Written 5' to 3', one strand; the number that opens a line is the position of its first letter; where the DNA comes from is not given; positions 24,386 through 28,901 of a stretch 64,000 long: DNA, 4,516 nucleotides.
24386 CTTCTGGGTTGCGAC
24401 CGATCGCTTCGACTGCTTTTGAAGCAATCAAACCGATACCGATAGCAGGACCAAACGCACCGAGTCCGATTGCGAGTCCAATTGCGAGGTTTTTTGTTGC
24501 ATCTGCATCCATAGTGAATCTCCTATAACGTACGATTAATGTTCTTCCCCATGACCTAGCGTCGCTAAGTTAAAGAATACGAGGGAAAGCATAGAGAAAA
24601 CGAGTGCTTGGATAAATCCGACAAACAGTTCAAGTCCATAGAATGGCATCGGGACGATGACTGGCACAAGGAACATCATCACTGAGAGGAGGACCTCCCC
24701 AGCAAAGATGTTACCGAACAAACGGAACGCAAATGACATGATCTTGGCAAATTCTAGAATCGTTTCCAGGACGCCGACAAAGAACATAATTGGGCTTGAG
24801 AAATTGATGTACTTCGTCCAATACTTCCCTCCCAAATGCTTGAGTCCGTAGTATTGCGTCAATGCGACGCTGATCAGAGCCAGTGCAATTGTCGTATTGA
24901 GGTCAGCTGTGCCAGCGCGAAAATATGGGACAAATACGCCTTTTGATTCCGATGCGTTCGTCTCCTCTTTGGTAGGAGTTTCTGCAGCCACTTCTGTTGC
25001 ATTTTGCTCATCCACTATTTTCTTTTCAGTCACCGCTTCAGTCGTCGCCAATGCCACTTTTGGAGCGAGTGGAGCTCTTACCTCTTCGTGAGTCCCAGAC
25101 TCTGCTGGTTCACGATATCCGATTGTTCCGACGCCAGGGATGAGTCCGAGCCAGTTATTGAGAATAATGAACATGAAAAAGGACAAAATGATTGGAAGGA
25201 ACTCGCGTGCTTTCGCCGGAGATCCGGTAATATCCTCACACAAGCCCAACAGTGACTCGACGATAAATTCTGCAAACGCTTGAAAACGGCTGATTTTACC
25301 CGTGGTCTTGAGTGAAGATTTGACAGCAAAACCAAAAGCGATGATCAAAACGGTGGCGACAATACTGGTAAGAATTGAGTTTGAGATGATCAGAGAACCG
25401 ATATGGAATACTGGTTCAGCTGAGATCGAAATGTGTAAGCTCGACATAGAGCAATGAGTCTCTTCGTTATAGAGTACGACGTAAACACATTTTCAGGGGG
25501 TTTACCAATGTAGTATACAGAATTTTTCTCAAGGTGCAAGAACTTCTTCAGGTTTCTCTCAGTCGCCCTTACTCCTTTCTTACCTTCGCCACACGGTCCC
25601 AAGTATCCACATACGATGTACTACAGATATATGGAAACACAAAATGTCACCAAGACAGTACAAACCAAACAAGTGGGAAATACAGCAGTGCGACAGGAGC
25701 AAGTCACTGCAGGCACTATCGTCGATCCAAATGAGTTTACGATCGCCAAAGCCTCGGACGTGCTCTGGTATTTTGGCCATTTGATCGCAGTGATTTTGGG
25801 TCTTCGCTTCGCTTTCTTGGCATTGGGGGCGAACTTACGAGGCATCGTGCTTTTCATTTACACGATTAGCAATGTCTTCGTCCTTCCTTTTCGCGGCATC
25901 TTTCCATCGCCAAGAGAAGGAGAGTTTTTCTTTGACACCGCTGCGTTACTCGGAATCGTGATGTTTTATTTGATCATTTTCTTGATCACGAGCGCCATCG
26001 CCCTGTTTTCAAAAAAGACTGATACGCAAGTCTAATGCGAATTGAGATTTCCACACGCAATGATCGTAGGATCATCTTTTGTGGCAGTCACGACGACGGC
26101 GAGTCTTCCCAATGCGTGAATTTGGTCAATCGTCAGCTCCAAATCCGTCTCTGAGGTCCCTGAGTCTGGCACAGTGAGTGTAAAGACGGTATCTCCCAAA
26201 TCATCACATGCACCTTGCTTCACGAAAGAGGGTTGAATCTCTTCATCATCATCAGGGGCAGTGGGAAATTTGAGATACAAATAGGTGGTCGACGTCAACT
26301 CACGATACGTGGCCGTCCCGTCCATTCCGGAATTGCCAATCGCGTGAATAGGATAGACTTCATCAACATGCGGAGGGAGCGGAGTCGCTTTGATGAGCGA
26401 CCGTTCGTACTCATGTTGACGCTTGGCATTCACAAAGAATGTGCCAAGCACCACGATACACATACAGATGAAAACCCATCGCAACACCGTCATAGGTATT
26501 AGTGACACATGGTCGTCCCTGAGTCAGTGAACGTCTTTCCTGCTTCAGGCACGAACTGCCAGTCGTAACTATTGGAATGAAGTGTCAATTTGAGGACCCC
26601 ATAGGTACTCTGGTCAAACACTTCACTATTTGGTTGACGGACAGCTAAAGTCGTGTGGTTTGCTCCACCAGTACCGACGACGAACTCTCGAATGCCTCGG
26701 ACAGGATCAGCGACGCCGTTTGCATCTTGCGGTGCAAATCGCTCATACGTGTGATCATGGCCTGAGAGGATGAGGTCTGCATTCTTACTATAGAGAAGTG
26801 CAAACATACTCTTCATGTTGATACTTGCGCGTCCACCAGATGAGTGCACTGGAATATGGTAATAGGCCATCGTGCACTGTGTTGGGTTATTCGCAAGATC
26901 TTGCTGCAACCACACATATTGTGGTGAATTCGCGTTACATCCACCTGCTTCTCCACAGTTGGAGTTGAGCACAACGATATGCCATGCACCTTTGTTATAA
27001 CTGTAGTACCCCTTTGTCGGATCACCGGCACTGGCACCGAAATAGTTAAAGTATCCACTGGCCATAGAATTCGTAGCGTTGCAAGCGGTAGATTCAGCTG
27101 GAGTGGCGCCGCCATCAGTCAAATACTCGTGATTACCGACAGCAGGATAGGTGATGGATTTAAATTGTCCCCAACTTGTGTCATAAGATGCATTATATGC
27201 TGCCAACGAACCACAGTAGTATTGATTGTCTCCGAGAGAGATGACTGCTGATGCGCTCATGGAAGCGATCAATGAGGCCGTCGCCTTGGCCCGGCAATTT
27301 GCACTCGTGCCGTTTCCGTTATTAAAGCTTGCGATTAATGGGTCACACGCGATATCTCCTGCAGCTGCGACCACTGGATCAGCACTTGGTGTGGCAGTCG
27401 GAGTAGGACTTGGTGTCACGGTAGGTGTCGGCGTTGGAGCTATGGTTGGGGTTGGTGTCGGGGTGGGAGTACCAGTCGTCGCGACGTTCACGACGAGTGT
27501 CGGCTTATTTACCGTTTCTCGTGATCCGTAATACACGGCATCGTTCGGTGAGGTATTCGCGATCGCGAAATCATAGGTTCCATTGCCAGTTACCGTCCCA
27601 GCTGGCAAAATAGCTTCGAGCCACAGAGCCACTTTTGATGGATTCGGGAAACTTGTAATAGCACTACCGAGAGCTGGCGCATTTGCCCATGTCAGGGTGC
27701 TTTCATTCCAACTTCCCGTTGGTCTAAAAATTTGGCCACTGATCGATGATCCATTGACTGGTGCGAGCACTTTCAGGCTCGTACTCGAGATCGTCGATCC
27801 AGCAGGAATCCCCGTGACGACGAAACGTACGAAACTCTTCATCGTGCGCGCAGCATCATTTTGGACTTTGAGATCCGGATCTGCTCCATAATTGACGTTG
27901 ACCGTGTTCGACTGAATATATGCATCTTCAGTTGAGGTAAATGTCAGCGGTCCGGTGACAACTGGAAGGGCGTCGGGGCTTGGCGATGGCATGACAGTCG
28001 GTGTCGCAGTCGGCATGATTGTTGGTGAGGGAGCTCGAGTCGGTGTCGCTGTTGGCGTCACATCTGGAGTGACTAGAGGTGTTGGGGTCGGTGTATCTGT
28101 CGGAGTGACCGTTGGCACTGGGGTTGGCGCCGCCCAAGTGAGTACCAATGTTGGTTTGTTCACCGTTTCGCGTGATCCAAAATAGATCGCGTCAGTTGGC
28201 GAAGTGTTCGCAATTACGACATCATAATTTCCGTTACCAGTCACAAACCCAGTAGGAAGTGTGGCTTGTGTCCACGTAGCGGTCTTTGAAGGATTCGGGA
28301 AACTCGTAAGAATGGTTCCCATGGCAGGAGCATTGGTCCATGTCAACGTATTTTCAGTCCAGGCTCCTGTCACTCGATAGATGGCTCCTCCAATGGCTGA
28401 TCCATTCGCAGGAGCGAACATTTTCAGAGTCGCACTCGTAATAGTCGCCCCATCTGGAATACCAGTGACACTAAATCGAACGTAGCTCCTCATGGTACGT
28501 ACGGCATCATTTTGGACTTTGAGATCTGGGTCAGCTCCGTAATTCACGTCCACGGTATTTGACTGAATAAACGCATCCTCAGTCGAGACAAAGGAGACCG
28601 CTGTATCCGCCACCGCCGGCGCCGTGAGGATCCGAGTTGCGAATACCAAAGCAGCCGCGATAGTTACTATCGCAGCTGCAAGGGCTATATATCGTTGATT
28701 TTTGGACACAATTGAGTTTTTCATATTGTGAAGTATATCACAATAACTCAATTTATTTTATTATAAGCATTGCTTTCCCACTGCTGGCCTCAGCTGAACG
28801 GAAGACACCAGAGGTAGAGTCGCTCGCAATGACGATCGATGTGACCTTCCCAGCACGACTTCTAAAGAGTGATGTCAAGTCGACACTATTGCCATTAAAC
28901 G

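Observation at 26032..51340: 25-kb single-strand array of secreted hydrolase and adhesin megaproteins, with a sixfold expansion of purple-acid-phosphatase-like metallophosphatase domains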

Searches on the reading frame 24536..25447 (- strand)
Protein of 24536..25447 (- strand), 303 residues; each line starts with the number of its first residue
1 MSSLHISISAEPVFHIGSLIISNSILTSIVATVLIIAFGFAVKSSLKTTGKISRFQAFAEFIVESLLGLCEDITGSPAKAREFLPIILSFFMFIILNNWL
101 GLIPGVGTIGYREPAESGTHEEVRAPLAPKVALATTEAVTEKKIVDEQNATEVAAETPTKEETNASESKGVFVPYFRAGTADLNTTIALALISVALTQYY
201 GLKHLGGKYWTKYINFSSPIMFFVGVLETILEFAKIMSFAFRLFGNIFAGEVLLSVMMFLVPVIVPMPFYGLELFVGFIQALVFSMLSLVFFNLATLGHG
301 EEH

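Call 8: search_protein_families(library=pfam, proteins=[window:24536-25447:-], max_evalue=0.001)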
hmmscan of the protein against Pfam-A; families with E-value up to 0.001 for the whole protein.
window:24536-25447:- (303 aa): 1 family
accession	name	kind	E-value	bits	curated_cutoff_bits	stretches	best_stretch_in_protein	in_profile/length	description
PF00119.25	ATP-synt_A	-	1.4e-43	149.7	33.9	1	26-292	2-216/217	ATP synthase A chain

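Call 42: find_homologous_proteins(query=window:24536-25447:-, max_evalue=1e-30)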
Query window:24536-25447:- (303 aa): 7598 proteins with E <= 1e-30 among 8000 candidates; the best 120 are listed.
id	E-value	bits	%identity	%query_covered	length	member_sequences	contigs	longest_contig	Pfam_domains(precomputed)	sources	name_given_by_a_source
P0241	1.8e-183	626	97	100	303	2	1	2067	PF00119.26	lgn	-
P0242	2.3e-132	459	71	100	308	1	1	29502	PF00119.26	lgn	-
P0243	3.1e-128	445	72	100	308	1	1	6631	PF00119.26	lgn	-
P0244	7.7e-128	444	69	100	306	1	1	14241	PF00119.26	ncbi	-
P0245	1.8e-127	442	71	100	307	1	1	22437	PF00119.26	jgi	jgi:F-type H+-transporting ATPase subunit a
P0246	4.1e-127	441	69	100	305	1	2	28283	PF00119.26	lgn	-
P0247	3.5e-119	415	67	100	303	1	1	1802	PF00119.26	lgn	-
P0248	7.6e-119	414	66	100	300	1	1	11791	PF00119.26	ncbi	-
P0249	1.5e-117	410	70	92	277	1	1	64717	PF00119.26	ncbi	-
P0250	1.6e-117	410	67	100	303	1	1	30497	PF00119.26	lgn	-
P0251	2.0e-117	409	64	100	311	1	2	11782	PF00119.26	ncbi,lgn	-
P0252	2.1e-117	409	65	100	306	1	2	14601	PF00119.26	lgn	-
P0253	2.4e-117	409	64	100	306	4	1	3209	PF00119.26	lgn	-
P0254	4.7e-117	408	67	100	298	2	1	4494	PF00119.26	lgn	-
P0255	1.2e-114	400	67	99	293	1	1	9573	PF00119.26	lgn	-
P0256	1.2e-114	400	68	100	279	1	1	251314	PF00119.26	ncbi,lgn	ncbi:MAG: F0F1 ATP synthase subunit A [Candidatus Woesebacteria bacterium]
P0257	1.2e-113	397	65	100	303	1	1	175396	PF00119.26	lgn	-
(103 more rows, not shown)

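Call 43: find_encoding_contigs(protein=P0256, flank=10000, max_places=1)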
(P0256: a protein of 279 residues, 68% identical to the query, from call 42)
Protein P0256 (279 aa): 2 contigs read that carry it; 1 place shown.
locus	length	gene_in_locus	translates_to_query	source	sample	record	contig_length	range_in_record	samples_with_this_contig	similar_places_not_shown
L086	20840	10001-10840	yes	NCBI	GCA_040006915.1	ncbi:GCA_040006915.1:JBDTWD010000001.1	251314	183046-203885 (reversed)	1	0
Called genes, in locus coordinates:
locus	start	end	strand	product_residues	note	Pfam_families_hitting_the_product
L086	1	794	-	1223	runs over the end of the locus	PF17210:SdrD_B, PF13620:CarboxypepD_reg (faint), PF17210:SdrD_B, PF22842:Pel9A-like_beta_helix, PF21231:GH141_M (weak)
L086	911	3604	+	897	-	PF02811:PHP (weak), PF07733:DNA_pol3_alpha, PF17657:DNA_pol3_finger (weak)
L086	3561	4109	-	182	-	-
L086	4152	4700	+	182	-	-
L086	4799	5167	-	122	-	-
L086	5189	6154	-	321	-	-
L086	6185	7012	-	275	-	PF05013:FGase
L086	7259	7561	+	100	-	-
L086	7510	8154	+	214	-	PF08843:AbiEii (weak)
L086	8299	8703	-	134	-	-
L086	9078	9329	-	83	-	-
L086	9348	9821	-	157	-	-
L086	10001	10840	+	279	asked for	PF00119:ATP-synt_A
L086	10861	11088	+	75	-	PF00137:ATP-synt_C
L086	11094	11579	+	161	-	-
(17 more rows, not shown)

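Call 44: find_encoding_contigs(protein=P0242, flank=10000, max_places=1)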
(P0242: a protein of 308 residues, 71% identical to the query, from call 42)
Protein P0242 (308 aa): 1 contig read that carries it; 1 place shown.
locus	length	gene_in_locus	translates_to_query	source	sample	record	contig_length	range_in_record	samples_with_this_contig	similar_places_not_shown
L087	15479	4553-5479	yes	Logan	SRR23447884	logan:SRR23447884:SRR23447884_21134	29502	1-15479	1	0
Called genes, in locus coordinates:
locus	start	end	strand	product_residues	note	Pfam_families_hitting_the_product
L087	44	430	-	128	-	-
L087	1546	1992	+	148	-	-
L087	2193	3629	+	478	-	-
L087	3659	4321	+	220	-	PF04402:SIMPL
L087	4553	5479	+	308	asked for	PF00119:ATP-synt_A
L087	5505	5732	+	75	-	PF00137:ATP-synt_C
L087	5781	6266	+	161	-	PF00430:ATP-synt_B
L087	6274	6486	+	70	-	PF00213:OSCP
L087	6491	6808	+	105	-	-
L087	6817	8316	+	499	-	PF02874:ATP-synt_ab_N, PF00006:ATP-synt_ab, PF00306:ATP-synt_ab_C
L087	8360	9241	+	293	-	PF00231:ATP-synt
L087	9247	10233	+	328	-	-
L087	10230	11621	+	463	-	PF02874:ATP-synt_ab_N, PF00006:ATP-synt_ab, PF22919:ATP-synt_VA_C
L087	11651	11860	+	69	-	-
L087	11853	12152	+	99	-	PF12647:RNHCP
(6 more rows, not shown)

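Call 45: find_encoding_contigs(protein=P0257, flank=10000, max_places=1)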
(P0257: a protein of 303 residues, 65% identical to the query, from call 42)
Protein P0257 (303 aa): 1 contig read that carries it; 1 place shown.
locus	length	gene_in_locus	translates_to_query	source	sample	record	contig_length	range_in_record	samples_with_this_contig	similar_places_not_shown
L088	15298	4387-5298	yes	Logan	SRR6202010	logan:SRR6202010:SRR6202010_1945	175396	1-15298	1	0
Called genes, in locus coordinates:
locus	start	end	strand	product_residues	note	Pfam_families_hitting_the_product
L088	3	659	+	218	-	?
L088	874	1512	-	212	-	PF01551:Peptidase_M23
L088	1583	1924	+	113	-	-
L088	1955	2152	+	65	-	-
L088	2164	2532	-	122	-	-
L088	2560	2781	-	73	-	-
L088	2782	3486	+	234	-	-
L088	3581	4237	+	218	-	PF04542:Sigma70_r2, PF08281:Sigma70_r4_2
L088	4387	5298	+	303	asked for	PF00119:ATP-synt_A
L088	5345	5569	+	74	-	PF00137:ATP-synt_C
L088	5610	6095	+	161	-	PF00430:ATP-synt_B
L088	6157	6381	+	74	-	PF00213:OSCP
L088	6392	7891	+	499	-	PF02874:ATP-synt_ab_N, PF00006:ATP-synt_ab, PF00306:ATP-synt_ab_C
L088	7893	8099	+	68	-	-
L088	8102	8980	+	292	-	PF00231:ATP-synt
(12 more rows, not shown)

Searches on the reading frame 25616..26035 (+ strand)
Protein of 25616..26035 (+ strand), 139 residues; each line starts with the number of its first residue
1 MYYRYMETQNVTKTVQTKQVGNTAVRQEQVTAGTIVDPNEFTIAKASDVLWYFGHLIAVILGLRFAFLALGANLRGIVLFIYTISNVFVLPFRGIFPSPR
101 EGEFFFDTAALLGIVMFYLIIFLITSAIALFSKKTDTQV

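Call 8: search_protein_families(library=pfam, proteins=[window:25616-26035:+], max_evalue=0.001)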
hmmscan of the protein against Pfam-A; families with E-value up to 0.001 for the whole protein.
window:25616-26035:+ (139 aa): 0 families

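Call 34: search_protein_families(library=ncbifam, proteins=[window:25616-26035:+], max_evalue=0.01)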
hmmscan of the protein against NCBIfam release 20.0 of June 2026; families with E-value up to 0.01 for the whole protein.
window:25616-26035:+ (139 aa): 0 families

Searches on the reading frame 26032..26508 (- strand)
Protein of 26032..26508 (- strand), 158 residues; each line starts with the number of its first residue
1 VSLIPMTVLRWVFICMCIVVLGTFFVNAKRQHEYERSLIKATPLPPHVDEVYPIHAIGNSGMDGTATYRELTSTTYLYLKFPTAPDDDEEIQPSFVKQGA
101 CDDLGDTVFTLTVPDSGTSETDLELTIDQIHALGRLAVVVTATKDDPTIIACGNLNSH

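Call 3: search_protein_families(library=pfam, proteins=[window:26032-26508:-], max_evalue=0.01)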
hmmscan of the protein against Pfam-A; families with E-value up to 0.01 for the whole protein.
window:26032-26508:- (158 aa): 0 families

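Call 16: search_protein_families(library=pfam, proteins=[window:26032-26508:-], max_evalue=1)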
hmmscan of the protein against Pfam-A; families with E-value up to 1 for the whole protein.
window:26032-26508:- (158 aa): 0 families

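Call 33: search_protein_families(library=ncbifam, proteins=[window:26032-26508:-], max_evalue=0.01)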
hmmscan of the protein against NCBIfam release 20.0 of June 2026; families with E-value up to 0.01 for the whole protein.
window:26032-26508:- (158 aa): 0 families

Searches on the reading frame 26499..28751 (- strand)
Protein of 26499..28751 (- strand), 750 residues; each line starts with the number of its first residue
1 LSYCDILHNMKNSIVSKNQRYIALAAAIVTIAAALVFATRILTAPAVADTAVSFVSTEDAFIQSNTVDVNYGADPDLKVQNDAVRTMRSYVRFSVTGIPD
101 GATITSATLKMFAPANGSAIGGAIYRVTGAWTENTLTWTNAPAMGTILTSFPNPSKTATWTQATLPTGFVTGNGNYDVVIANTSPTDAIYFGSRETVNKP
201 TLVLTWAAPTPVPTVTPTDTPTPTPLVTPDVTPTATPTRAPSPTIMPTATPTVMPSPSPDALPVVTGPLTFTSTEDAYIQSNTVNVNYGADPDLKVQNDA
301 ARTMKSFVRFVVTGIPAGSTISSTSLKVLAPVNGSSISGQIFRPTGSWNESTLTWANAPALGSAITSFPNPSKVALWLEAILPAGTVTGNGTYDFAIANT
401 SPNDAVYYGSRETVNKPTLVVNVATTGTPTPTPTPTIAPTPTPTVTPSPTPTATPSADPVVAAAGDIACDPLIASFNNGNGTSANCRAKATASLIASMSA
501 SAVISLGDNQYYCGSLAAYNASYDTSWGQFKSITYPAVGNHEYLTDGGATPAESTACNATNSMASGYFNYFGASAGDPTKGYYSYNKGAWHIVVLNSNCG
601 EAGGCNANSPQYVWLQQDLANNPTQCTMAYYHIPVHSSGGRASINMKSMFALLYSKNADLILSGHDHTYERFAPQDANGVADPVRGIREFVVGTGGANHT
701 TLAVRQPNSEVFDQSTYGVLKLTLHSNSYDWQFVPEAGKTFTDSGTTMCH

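Call 3: search_protein_families(library=pfam, proteins=[window:26499-28751:-], max_evalue=0.01)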
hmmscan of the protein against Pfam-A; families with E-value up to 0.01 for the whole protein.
window:26499-28751:- (750 aa): 2 families
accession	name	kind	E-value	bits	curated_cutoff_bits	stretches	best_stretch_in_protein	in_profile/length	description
PF24517.2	CBM96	-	1.2e-48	165.5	26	2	52-205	3-163/164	Carbohydrate-binding module family 96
PF00149.33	Metallophos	-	3.3e-08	34.6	21.5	1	499-669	30-191/191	Calcineurin-like phosphoesterase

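Call 33: search_protein_families(library=ncbifam, proteins=[window:26499-28751:-], max_evalue=0.01)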
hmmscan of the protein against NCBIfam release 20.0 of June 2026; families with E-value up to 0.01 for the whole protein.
window:26499-28751:- (750 aa): 3 families
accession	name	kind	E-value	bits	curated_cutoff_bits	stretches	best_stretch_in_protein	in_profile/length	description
NF033679.1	DNRLRE_dom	domain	4.3e-42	144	34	2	58-205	1-164/164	DNRLRE domain-containing protein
NF033186.1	internalin_K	exception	0.00035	19.2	1100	1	417-463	498-544/604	class 1 internalin InlK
NF037973.1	metallo_SslE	exception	0.00094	16.6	3000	1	421-466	48-93/1519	lipoprotein metalloprotease SslE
